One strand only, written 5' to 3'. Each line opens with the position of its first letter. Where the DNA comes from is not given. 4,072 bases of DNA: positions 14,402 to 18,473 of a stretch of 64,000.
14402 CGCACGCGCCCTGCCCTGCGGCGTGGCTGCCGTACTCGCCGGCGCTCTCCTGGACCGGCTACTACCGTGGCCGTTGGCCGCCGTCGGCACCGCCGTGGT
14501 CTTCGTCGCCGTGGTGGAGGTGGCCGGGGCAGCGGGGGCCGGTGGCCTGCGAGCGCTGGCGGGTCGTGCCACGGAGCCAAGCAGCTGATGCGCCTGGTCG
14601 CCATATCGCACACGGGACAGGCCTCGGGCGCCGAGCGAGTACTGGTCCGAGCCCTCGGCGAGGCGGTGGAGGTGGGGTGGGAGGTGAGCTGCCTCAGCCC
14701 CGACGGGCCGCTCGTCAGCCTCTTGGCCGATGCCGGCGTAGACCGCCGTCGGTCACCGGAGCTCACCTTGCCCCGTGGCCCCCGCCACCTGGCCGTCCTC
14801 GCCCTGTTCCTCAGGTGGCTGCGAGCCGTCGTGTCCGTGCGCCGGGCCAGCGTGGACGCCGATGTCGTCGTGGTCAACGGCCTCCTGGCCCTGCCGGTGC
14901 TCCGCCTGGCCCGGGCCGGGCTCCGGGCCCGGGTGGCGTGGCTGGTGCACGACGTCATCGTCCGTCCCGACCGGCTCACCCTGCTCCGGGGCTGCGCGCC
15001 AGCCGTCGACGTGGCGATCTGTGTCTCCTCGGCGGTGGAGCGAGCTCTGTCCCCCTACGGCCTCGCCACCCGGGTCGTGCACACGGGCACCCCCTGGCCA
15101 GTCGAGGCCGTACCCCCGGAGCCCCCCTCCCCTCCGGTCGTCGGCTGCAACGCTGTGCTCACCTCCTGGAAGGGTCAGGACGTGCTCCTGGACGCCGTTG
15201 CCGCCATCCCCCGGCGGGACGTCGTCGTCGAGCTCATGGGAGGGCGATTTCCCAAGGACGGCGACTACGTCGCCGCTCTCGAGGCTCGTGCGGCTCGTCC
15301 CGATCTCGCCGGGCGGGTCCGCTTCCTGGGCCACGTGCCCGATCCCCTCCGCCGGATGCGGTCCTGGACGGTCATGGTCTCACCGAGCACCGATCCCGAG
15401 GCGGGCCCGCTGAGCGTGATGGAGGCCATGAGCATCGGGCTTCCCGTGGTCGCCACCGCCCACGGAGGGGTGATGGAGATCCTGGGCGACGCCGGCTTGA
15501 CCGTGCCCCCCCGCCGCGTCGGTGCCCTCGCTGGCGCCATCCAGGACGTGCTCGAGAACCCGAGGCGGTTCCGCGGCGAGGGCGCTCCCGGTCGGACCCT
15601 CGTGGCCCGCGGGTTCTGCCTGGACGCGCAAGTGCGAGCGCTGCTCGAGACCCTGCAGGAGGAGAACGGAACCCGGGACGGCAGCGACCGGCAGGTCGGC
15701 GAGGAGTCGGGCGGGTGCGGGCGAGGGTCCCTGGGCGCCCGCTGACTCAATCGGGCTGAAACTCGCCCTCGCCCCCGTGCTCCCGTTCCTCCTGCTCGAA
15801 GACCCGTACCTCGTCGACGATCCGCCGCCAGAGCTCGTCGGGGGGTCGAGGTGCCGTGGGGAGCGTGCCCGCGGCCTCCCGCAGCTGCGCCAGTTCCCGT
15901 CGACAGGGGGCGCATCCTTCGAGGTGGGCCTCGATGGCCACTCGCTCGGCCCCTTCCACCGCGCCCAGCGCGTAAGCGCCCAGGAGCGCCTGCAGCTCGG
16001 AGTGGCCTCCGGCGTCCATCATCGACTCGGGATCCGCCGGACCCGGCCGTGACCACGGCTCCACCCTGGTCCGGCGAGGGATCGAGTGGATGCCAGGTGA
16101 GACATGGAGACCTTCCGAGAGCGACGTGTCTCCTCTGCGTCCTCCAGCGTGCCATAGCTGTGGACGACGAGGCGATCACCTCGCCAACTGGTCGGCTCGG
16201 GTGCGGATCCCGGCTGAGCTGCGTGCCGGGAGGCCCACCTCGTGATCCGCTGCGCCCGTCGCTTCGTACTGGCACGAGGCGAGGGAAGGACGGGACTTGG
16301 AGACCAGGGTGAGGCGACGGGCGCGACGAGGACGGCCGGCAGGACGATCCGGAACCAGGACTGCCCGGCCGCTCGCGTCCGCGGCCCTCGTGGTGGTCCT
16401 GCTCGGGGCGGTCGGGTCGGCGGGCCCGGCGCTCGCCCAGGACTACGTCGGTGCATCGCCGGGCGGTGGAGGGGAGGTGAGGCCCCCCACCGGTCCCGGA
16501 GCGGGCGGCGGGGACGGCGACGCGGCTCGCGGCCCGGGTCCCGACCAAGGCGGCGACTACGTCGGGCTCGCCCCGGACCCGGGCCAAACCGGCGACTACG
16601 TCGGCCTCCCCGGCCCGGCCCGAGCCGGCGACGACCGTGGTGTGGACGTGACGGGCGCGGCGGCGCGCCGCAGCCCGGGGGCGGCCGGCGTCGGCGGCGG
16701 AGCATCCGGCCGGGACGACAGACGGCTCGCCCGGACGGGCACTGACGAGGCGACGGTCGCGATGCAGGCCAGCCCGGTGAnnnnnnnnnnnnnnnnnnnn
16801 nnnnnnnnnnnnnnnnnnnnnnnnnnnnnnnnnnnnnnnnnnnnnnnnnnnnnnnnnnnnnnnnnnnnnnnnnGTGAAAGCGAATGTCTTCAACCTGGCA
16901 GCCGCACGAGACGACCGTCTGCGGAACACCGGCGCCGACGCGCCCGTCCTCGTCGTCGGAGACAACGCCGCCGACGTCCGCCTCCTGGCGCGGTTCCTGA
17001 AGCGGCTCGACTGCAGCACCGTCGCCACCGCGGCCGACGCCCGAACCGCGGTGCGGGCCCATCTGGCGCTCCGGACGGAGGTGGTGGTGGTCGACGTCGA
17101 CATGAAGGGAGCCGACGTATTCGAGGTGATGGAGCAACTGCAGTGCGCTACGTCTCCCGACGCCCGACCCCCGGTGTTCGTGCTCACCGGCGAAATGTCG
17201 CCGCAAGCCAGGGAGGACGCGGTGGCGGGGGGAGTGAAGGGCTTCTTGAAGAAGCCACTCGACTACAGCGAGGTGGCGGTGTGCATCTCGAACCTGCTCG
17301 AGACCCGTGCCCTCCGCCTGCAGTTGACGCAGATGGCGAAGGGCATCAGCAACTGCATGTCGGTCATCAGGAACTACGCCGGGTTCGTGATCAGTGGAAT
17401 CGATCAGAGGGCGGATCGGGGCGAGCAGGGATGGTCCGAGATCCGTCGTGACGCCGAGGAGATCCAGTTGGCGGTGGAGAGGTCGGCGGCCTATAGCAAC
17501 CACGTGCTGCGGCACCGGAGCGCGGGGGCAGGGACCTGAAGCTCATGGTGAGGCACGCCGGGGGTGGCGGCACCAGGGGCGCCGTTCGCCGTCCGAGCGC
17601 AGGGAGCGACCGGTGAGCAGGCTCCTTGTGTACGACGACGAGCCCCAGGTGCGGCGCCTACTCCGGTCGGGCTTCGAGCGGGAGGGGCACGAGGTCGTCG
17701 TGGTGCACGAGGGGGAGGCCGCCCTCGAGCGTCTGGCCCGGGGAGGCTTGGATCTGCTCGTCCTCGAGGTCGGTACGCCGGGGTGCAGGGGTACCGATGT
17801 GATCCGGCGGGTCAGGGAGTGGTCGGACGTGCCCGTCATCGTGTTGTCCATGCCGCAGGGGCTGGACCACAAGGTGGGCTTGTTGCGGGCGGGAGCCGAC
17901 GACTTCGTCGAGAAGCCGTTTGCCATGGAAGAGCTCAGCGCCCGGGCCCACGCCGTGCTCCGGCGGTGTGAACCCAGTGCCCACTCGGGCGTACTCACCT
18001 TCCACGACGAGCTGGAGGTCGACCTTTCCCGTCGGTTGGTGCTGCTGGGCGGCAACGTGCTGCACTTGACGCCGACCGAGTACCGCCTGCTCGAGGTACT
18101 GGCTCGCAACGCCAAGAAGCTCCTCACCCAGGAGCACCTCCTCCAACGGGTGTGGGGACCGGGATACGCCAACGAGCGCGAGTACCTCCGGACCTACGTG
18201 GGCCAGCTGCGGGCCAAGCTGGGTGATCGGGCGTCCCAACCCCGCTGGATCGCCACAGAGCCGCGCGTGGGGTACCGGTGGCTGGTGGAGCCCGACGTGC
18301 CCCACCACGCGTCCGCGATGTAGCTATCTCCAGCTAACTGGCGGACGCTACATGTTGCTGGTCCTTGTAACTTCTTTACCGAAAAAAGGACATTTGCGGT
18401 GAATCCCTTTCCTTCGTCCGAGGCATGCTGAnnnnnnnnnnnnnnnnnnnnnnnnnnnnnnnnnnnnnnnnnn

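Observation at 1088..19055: Two ECF sigma genes with a 241-bp perfectly identical core bracket a 17.4-kb EPS/regulatory segment and separate a kinase from a response regulator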

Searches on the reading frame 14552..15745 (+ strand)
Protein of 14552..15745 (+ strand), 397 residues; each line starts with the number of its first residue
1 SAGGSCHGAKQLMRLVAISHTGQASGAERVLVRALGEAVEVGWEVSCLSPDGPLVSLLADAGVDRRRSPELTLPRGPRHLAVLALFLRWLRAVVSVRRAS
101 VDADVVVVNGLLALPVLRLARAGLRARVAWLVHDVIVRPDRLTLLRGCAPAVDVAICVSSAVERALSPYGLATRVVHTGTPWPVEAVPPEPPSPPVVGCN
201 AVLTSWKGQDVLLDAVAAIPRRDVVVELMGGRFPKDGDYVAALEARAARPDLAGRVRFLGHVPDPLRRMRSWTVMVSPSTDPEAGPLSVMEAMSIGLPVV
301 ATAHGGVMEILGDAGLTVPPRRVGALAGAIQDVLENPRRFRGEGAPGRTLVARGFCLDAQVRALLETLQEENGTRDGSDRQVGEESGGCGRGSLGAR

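Call 12: search_protein_families(library=pfam, proteins=[window:14552-15745:+], max_evalue=0.01)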
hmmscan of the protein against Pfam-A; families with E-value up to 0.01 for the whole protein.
window:14552-15745:+ (397 aa): 5 families
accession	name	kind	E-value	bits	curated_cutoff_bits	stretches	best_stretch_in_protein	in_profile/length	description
PF00534.26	Glycos_transf_1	-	5.3e-25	88.4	26.4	1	189-337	10-159/172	Glycosyl transferases group 1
PF13692.12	Glyco_trans_1_4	-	1e-24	87.8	27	1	195-336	2-142/142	Glycosyl transferases group 1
PF13439.12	Glyco_transf_4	-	2.5e-12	47.6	28.5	1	25-179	2-165/170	Glycosyltransferase Family 4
PF13579.12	Glyco_trans_4_4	-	1.3e-05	26.1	29.7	1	26-175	2-152/158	Glycosyl transferase 4-like domain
PF20706.3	GT4-conflict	-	0.0019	17.7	26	1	206-314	211-323/385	Family 4 Glycosyltransferase in conflict systems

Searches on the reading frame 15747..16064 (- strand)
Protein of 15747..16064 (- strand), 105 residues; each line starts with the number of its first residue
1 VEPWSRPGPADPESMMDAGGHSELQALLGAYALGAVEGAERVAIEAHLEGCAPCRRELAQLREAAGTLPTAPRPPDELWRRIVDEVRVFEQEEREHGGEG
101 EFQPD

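Call 47: search_protein_families(library=ncbifam, proteins=[window:15747-16064:-], max_evalue=0.001)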
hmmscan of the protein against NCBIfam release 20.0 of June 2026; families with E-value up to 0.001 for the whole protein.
window:15747-16064:- (105 aa): 4 families
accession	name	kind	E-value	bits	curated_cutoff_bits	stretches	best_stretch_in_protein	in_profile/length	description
NF052375.1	antisigma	equivalog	3.5e-17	63.1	100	1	27-94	1-70/217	anti-sigma factor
NF010501.0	PRK13920.1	subfamily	2.7e-08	33.7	225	1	23-87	3-70/213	putative anti-sigmaE protein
TIGR02451.1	anti_sig_ChrR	subfamily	3.9e-07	30.1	124.5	1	25-92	5-71/216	ChrR family anti-sigma-E factor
TIGR03988.1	antisig_RsrA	equivalog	0.00067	19.7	62.5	0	33-89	14-73/77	mycothiol system anti-sigma-R factor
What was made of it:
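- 15747..16019 (-): Small zf-HC2 (HxxxCxxC) anti-sigma factor. NCBIfam anti-sigma hits, all below their cut-offs (call 47).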

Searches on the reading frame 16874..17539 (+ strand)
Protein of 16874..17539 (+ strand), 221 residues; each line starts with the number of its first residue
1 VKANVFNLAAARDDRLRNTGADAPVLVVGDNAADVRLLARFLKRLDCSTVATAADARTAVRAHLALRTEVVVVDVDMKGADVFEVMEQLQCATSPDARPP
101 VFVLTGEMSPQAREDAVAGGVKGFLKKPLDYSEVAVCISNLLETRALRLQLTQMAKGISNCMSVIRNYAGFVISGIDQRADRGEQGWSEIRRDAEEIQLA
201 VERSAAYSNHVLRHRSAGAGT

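Call 12: search_protein_families(library=pfam, proteins=[window:16874-17539:+], max_evalue=0.01)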
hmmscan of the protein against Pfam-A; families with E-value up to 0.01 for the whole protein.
window:16874-17539:+ (221 aa): 1 family
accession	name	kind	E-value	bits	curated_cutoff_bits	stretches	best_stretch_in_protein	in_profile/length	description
PF00072.30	Response_reg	-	1.4e-14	54.7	30.2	1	25-134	1-106/111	Response regulator receiver domain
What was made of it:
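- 16874..17539 (+): Receiver-only response regulator (221 aa). Pfam call 12.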

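Call 47: search_protein_families(library=ncbifam, proteins=[window:16874-17539:+], max_evalue=0.001)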
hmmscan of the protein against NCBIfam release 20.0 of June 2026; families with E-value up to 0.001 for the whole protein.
window:16874-17539:+ (221 aa): 43 families (the best 25 are shown)
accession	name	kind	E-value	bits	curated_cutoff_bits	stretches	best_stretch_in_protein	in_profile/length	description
NF007135.0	PRK09581.1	equivalog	2e-10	40.1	474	1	23-155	3-133/457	PleD family two-component system response regulator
NF008469.0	PRK11361.1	equivalog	1.7e-09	36.9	714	1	24-161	6-139/461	acetoacetate metabolism transcriptional regulator AtoC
NF008318.0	PRK11107.1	equivalog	4e-09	35.1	890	1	22-148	667-791/920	two-component sensor histidine kinase BarA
NF006900.1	PRK09390.1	equivalog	1.9e-08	34.1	255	1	22-158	4-136/203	response regulator FixJ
NF051870.1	NAssimRespRegNtrX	equivalog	3.4e-08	32.8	600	1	25-156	4-133/452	nitrogen assimilation response regulator NtrX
TIGR01818.1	ntrC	equivalog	5.8e-08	31.9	558.6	1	25-150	1-122/463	nitrogen regulation protein NR(I)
TIGR02875.1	spore_0_A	equivalog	1.1e-07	31.4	200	1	25-148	5-128/262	sporulation transcription factor Spo0A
NF047654.1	DiguCycDgcRLepto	equivalog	1.1e-07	31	500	1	25-167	5-143/295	diguanylate cyclase DgcR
TIGR02956.1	TMAO_torS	equivalog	1.4e-07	30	676.5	1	23-155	702-833/967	TMAO reductase system sensor histidine kinase/response regulator TorS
NF045901.1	HisKinLetSLeg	equivalog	1.4e-06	26.6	1650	1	21-143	670-790/906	two-component system sensor histidine kinase LetS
NF053512.1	nitric_RR_NosR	exception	3.4e-06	26.3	400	1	25-155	1-128/422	response regulator c-di-GMP phosphodiesterase, NosR family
NF011695.0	PRK15115.1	equivalog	3.9e-06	25.9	763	1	22-146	6-126/445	two-component system response regulator GlrR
NF007969.0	PRK10693.1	equivalog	5.8e-06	25.6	329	1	22-134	7-116/337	two-component system response regulator RssB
NF038297.2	hybrid_HK_HrmK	equivalog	5.9e-06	25.2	725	1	22-139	490-605/607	hybrid histidine kinase/response regulator HrmK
NF007005.1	PRK09468.1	equivalog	6.8e-06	25.7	331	1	24-146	5-123/237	osmolarity response regulator transcription factor OmpR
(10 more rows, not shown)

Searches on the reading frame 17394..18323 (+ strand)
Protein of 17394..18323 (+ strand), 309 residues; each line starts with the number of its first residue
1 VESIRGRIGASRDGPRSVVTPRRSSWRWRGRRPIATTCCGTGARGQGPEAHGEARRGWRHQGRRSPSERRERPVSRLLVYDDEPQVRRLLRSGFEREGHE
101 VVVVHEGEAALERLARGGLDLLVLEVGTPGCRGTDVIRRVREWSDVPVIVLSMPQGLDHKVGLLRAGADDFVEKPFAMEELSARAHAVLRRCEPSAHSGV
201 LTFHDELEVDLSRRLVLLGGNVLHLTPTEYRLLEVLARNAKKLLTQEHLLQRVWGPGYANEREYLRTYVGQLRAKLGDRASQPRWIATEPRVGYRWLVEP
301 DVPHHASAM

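Call 12: search_protein_families(library=pfam, proteins=[window:17394-18323:+], max_evalue=0.01)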
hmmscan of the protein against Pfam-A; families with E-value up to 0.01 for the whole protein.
window:17394-18323:+ (309 aa): 2 families
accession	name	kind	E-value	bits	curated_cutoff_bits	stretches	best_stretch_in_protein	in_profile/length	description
PF00486.34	Trans_reg_C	-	6.8e-22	77.8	26.2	1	221-295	2-76/77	Transcriptional regulatory protein, C terminal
PF00072.30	Response_reg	-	1.4e-21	77.2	30.2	1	78-184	2-109/111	Response regulator receiver domain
